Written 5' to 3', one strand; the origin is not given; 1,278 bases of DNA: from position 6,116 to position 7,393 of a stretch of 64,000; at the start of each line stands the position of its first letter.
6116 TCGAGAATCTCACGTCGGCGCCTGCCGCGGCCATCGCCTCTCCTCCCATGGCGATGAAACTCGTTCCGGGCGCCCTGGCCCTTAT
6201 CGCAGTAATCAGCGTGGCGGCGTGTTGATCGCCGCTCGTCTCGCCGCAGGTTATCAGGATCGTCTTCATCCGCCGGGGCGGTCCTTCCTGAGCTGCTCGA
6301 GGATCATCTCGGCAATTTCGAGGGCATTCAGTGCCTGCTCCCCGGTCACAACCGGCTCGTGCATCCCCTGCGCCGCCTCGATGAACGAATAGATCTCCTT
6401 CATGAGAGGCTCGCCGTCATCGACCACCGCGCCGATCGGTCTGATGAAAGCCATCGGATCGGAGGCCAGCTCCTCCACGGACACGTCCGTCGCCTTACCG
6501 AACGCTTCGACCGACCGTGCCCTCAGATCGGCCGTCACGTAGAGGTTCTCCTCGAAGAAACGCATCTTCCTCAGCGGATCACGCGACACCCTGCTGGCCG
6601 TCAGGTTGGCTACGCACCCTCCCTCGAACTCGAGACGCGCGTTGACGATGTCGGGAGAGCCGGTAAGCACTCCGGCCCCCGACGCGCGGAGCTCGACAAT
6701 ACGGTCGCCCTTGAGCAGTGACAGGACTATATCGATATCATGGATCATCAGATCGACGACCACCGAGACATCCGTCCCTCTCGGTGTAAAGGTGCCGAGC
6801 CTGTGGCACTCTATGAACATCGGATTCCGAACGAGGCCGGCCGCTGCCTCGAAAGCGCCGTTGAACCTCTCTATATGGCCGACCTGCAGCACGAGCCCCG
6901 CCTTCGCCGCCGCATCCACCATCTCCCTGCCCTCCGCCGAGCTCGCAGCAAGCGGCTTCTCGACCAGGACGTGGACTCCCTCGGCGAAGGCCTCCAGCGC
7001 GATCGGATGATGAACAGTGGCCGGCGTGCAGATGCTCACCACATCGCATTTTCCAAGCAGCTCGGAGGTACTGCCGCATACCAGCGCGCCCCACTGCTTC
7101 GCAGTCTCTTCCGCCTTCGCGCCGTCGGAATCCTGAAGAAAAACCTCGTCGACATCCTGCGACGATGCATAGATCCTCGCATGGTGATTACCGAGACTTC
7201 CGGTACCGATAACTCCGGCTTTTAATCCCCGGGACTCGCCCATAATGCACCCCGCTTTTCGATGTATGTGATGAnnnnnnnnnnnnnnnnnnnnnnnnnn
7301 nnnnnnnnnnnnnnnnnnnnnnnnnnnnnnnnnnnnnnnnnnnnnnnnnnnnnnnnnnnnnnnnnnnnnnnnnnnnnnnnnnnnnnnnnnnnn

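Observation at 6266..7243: GnnA-like Gfo/Idh/MocA oxidoreductase embedded between lpxA and lpxB; no lpxH/lpxI in the cluster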

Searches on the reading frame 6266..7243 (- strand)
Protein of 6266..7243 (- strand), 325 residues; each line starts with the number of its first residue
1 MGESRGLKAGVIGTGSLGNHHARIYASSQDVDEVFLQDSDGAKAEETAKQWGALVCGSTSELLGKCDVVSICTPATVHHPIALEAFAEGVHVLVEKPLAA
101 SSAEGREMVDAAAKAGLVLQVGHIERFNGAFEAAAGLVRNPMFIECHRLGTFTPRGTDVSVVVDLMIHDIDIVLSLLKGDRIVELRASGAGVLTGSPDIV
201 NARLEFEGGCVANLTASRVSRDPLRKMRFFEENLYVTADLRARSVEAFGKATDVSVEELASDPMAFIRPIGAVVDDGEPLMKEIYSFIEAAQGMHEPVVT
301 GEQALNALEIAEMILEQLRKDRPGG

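Call 4: search_protein_families(library=pfam, proteins=[window:6266-7243:-])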
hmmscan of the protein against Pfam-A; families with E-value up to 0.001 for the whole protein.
window:6266-7243:- (325 aa): 7 families
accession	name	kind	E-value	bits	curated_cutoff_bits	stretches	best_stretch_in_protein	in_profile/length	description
PF01408.29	GFO_IDH_MocA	-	5.3e-26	92.1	24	1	8-123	2-120/120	Oxidoreductase family, NAD-binding Rossmann fold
PF22725.1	GFO_IDH_MocA_C3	-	4.9e-08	33.4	27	1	158-223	42-109/124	GFO/IDH/MocA C-terminal domain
PF02894.22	GFO_IDH_MocA_C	-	1.2e-06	28.9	22.9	0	161-219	42-104/218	Oxidoreductase family, C-terminal alpha/beta domain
PF02826.25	2-Hacid_dh_C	-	2e-05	24.5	25.1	1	4-77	34-103/178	D-isomer specific 2-hydroxyacid dehydrogenase, NAD binding domain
PF03807.23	F420_oxidored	-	6.1e-05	24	21.6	1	9-84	2-78/94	NADP oxidoreductase coenzyme F420-dependent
PF01118.30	Semialdhyde_dh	-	0.00032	21.5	26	1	8-92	1-93/121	Semialdehyde dehydrogenase, NAD binding domain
PF02423.21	OCD_Mu_crystall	-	0.00048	19.6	24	1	10-114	133-240/314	Ornithine cyclodeaminase/mu-crystallin family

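Call 5: search_protein_families(library=ncbifam, proteins=[window:6266-7243:-])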
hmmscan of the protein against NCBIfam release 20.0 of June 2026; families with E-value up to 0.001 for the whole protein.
window:6266-7243:- (325 aa): 10 families
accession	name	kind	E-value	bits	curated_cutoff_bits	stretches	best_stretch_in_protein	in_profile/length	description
NF040723.1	UDP-GlcNAcDh_Arch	equivalog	1.3e-49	169.4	450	1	7-315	1-298/302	UDP-N-acetylglucosamine 3-dehydrogenase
TIGR04380.1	myo_inos_iolG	equivalog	3.1e-26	92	355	1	7-218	2-231/330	inositol 2-dehydrogenase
NF052679.1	InsChiInosDhIolG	equivalog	6.2e-15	55.1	540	1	7-180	3-188/343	bifunctional inositol 2-dehydrogenase/D-chiro-inositol 1-dehydrogenase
NF052479.1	LevoglcsnDh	equivalog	3.3e-12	45.8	650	1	35-129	40-137/386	levoglucosan dehydrogenase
NF008607.0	PRK11579.1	subfamily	4.1e-12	45.7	330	1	7-141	5-140/346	oxidoreductase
NF041392.1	XylDh_Gfo6_Halo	equivalog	3.4e-08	32.7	350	1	65-140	82-157/350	D-xylose 1-dehydrogenase Gfo6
NF007574.0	PRK10206.1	equivalog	1.3e-07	31.1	352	1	41-134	38-134/345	oxidoreductase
NF058561.1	BT_2158_fam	equivalog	5.7e-07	28.5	750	1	61-155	92-186/487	glycoside 3-dehydrogenase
TIGR03944.1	dehyd_SbnB_fam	equivalog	2.7e-05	23.3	326.9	1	8-93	134-226/327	2,3-diaminopropionate biosynthesis protein SbnB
NF009830.0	PRK13304.1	equivalog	0.00016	21.3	267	1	7-94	2-90/265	aspartate dehydrogenase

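Call 6: search_solved_structures(query=window:6266-7243:-, max_evalue=0.001, show_alignments=3)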
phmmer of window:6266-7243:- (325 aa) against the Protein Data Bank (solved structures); distinct sequences matched with E-value up to 0.001: 69 (the best 60 are shown).
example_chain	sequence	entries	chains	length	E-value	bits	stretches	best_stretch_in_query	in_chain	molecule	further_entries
7bvj_A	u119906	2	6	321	1.2e-44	156.1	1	7-250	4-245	Oxidoreductase, NAD-binding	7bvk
8w9s_A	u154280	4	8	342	2e-19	73.2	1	5-139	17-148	NADH-dependent dihydrogenase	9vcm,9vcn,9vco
7xr9_A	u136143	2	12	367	3.7e-14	55.9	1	7-128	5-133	DgpA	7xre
6nor_A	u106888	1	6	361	1.6e-13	53.8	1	7-123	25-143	Putative NAD dependent dehydrogenase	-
3uuw_A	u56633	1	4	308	1.2e-12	51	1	5-208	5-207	Putative oxidoreductase with NAD(P)-binding Rossmann-fold domain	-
3mz0_A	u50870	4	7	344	8.1e-12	48.2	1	7-180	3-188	Inositol 2-dehydrogenase/D-chiro-inositol 3-dehydrogenase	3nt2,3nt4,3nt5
4gqa_A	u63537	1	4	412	2.2e-11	46.9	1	5-122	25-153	NAD binding Oxidoreductase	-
4l9r_A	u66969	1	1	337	2.9e-11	46.4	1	7-180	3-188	Inositol 2-dehydrogenase/D-chiro-inositol 3-dehydrogenase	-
4l8v_A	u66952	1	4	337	2.9e-11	46.4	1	7-180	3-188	Inositol 2-dehydrogenase/D-chiro-inositol 3-dehydrogenase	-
1tlt_A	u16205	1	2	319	3.7e-11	46.1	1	6-181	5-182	PUTATIVE OXIDOREDUCTASE (VIRULENCE FACTOR mviM HOMOLOG)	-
3c1a_A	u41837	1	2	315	4.7e-11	45.8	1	65-180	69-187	Putative oxidoreductase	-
3nto_A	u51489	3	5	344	7.7e-11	45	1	7-180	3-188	Inositol 2-dehydrogenase/D-chiro-inositol 3-dehydrogenase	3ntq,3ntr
6jw6_A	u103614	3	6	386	1.1e-10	44.6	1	6-123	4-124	Dehydrogenase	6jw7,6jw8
4koa_A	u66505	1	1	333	1.2e-10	44.4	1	26-213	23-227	1,5-anhydro-D-fructose reductase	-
9azo_A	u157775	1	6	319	1.6e-10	44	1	4-132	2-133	PmdC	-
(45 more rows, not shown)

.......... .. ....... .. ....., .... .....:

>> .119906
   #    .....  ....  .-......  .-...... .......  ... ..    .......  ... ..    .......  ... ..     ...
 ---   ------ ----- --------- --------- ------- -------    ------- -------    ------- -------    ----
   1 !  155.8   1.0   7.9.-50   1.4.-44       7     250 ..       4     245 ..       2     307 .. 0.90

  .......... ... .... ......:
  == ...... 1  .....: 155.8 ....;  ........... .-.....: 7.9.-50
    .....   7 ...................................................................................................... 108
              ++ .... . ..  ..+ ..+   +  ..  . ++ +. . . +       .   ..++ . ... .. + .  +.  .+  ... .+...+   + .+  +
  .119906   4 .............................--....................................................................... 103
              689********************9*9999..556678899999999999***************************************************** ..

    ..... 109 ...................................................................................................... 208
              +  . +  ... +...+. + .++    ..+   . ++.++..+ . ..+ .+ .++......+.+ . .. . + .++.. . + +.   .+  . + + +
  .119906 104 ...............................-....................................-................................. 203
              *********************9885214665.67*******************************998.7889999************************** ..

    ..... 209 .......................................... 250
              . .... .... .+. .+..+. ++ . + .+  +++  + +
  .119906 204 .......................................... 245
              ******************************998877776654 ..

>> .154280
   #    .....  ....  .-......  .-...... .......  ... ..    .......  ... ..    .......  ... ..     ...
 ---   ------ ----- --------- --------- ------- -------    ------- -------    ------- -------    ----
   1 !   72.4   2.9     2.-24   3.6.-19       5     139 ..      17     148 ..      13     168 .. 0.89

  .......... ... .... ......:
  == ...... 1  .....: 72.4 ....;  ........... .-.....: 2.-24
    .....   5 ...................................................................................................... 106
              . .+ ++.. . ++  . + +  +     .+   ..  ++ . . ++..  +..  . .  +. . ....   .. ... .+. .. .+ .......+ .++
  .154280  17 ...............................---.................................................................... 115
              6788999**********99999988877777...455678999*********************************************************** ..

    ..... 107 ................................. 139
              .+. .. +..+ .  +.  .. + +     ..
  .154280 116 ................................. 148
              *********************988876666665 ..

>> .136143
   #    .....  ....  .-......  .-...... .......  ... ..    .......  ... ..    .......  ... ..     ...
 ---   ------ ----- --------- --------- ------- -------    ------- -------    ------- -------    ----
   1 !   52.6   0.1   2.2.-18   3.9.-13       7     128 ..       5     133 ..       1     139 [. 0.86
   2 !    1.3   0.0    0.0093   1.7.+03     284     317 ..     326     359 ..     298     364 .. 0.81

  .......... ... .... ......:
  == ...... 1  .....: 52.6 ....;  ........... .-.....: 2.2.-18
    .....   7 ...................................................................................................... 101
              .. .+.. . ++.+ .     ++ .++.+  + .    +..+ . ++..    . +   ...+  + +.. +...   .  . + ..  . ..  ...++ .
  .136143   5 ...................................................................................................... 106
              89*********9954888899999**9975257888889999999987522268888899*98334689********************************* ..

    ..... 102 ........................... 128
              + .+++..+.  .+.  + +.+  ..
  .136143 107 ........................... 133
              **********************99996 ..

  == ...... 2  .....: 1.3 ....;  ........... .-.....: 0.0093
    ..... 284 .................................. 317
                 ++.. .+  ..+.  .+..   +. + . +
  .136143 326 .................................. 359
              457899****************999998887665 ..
